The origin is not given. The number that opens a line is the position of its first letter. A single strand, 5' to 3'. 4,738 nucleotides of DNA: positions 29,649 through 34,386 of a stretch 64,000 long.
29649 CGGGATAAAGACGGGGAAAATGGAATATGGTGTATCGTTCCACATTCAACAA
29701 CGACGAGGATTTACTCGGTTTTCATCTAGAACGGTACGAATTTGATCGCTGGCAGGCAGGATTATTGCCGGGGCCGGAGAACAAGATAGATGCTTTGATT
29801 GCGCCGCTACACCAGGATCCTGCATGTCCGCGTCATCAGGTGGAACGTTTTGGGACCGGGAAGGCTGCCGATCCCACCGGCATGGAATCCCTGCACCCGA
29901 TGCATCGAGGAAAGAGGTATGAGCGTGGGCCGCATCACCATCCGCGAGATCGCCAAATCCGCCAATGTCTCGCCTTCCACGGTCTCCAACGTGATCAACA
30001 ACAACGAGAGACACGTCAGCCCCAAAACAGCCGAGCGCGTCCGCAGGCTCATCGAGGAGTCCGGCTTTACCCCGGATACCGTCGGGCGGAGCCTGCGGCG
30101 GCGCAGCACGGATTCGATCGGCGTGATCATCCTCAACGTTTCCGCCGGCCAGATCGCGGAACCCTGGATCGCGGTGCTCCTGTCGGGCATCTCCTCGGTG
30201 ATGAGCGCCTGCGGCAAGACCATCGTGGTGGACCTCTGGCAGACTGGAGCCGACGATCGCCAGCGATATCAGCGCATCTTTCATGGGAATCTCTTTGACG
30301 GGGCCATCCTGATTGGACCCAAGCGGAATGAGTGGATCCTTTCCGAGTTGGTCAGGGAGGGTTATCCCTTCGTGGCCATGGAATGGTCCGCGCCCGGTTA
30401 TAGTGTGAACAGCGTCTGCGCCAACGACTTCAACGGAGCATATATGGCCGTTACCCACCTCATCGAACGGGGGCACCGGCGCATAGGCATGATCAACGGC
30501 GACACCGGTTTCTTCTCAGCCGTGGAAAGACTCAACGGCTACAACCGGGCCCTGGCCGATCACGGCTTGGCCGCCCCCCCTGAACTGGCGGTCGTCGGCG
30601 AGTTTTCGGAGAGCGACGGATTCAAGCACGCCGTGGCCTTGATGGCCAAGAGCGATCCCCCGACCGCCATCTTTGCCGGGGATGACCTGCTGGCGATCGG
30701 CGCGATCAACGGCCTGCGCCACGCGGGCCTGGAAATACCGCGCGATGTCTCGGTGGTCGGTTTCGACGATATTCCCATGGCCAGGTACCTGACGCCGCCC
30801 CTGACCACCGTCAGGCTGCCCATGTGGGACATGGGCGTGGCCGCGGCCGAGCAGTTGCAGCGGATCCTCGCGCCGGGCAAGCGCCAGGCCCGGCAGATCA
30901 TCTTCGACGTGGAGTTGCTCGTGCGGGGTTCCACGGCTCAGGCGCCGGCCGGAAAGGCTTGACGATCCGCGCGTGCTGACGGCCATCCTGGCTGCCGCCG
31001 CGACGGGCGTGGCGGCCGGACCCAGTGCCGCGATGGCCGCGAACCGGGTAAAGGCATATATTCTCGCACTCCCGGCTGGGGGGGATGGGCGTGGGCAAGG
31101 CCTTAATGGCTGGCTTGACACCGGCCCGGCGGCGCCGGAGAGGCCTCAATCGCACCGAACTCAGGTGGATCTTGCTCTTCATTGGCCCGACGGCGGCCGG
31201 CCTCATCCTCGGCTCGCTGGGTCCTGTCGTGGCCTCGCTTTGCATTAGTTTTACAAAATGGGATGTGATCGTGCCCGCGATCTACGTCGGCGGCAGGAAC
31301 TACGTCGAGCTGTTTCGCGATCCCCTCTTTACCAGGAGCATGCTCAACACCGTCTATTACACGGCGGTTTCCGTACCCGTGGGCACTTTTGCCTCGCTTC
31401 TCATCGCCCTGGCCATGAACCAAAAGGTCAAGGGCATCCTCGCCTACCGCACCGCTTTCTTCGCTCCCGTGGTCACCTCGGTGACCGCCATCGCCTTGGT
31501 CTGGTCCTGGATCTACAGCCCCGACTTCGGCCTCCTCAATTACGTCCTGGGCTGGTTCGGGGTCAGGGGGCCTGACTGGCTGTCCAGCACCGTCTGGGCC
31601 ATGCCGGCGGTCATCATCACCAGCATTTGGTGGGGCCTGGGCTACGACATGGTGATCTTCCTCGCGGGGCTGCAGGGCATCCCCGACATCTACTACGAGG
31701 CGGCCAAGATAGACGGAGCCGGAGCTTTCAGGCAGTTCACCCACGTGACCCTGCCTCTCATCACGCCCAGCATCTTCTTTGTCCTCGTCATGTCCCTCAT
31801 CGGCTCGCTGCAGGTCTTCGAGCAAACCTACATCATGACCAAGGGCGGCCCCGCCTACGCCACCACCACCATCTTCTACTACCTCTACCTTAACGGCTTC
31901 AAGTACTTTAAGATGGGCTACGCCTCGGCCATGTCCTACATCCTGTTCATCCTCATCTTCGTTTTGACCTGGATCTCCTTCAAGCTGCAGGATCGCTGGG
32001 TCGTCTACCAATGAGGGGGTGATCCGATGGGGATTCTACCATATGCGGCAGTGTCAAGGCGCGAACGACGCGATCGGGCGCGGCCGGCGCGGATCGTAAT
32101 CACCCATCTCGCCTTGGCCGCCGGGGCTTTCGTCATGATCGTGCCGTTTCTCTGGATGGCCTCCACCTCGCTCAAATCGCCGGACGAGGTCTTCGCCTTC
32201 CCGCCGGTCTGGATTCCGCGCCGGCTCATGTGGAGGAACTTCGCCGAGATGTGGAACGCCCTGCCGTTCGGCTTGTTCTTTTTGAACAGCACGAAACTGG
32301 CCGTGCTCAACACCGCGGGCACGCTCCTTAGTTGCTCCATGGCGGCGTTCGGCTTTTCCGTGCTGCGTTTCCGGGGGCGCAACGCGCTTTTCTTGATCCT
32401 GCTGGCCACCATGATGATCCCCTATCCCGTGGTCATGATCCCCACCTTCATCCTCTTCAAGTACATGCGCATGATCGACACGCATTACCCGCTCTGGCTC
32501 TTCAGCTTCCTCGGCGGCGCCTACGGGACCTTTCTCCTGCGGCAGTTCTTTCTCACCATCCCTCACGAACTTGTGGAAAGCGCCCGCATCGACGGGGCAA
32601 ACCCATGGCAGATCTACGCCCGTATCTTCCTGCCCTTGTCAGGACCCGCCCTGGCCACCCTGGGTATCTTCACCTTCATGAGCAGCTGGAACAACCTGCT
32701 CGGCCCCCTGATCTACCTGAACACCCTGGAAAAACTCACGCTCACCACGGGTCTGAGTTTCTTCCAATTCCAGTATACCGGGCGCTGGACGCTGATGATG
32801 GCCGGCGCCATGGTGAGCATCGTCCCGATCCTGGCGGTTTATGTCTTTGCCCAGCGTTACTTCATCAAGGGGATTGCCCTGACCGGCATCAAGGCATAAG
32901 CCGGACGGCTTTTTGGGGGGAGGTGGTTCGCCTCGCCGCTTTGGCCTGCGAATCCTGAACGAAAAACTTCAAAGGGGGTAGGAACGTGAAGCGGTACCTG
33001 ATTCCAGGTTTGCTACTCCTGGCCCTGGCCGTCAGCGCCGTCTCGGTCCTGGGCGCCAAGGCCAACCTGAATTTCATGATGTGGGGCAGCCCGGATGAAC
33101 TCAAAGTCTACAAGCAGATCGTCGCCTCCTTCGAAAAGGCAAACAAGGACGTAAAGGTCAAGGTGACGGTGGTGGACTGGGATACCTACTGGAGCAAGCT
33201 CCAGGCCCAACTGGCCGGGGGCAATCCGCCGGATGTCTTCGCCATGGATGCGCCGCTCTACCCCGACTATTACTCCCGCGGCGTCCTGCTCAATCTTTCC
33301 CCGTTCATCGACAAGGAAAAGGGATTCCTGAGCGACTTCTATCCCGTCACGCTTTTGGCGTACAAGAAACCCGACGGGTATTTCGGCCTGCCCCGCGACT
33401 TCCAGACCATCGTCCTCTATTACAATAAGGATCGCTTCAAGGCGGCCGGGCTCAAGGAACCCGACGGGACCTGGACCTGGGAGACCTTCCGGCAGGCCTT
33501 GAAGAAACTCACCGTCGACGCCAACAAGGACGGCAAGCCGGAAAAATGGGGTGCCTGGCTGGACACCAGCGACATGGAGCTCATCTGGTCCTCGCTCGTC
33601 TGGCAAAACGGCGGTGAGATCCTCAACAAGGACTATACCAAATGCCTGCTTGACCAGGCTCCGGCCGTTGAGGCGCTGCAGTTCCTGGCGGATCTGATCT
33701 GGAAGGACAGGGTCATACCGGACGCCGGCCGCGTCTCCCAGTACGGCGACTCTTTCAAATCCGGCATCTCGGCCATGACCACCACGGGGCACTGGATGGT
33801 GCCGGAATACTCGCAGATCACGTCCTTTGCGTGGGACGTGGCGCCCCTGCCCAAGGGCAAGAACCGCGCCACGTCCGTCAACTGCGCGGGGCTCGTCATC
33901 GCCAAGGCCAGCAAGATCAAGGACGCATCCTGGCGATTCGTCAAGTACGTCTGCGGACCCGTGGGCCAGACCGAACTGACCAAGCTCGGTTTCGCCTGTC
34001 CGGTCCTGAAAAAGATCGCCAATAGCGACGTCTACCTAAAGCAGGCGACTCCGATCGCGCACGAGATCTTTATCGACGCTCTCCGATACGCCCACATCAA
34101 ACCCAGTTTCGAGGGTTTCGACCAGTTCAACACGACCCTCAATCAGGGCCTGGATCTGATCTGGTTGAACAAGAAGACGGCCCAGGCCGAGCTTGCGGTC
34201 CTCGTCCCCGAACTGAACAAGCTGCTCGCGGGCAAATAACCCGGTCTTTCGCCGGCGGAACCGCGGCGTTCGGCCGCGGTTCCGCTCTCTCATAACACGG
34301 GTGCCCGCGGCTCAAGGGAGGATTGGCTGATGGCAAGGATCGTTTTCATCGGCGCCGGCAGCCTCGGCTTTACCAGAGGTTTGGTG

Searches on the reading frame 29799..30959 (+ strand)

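Call 18: search_protein_families(library=pfam, proteins=[window:29799-30959:+], max_evalue=0.0001)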
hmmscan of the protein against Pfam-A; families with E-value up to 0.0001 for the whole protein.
window:29799-30959:+ (387 aa): 5 families
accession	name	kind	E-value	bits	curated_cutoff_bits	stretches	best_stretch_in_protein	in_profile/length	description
PF13377.12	Peripla_BP_3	-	1.1e-36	126.8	26.5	1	218-379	1-167/167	Periplasmic binding protein-like domain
PF00532.27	Peripla_BP_1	-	3.5e-18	66.5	22.2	1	120-368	12-272/281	Periplasmic binding proteins and sugar binding domain of LacI family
PF00356.27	LacI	-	1.4e-14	54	27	1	47-93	1-46/46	Bacterial regulatory proteins, lacI family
PF13407.12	Peripla_BP_4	-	4.3e-08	33.5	35.1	1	179-331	71-225/258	Periplasmic binding protein domain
PF01381.28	HTH_3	-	3.9e-05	24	23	0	46-81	10-44/55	Helix-turn-helix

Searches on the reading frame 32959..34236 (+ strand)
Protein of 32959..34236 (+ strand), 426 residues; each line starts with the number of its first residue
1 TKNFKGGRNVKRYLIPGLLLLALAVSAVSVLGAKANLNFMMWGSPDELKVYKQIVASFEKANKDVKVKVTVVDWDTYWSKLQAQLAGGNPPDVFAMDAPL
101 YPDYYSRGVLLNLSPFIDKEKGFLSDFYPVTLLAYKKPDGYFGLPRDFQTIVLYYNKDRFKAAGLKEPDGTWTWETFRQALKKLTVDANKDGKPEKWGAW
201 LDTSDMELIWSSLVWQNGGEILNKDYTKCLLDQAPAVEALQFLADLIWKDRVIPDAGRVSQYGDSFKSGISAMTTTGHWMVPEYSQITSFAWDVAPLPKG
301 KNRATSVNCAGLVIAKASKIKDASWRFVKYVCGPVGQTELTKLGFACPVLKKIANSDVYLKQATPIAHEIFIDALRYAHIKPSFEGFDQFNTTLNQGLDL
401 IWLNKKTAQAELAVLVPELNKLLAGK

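Call 11: search_protein_families(library=pfam, proteins=[window:32959-34236:+], max_evalue=0.001)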
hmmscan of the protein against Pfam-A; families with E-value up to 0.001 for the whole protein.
window:32959-34236:+ (426 aa): 3 families
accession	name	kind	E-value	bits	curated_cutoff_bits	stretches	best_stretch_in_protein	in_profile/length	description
PF01547.30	SBP_bac_1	-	2.5e-40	139.8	26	1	48-337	7-306/307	Bacterial extracellular solute-binding protein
PF13416.11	SBP_bac_8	-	4e-35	122.4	27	1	53-359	1-271/279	Bacterial extracellular solute-binding protein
PF13531.11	SBP_bac_11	-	6.3e-06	26.6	25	0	49-105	11-62/227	Bacterial extracellular solute-binding protein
